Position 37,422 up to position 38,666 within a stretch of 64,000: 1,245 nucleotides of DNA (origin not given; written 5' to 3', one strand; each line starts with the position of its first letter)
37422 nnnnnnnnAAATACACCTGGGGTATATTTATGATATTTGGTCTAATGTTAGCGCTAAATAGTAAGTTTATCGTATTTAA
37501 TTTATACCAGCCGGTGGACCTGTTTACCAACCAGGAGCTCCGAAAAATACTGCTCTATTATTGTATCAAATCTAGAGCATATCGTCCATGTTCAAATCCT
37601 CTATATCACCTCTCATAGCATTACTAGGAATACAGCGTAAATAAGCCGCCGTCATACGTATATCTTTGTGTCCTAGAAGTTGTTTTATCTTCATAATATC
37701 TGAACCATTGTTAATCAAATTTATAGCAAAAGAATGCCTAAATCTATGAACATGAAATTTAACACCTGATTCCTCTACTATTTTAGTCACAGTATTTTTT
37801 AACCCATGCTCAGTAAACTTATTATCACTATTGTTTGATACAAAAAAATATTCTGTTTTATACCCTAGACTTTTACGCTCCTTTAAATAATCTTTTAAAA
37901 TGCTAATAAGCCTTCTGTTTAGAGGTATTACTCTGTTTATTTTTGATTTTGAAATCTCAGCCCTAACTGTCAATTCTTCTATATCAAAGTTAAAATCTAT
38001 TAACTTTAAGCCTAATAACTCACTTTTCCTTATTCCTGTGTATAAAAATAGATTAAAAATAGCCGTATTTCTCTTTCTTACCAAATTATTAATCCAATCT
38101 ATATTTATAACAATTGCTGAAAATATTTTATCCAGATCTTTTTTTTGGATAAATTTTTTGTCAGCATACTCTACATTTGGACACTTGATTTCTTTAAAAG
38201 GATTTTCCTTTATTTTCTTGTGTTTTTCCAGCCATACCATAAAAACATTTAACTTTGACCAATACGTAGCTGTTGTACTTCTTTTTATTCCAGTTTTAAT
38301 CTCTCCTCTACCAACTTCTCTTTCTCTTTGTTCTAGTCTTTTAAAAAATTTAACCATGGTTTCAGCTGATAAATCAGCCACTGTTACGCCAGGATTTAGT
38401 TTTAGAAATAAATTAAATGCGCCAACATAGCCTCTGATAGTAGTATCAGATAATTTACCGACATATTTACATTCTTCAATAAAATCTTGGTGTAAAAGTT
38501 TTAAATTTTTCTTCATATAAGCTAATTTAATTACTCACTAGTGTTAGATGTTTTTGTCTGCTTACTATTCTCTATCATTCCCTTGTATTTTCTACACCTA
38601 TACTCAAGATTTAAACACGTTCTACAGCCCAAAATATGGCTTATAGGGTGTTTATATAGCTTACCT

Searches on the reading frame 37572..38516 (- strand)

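Call 97: search_protein_families(library=pfam, proteins=[window:37572-38516:-], max_evalue=0.0001)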
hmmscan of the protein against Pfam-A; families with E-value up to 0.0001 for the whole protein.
window:37572-38516:- (314 aa): 1 family
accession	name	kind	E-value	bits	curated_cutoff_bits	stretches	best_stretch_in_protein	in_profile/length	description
PF00589.27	Phage_integrase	-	4.1e-33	115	27.1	1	125-294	5-167/172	Phage integrase family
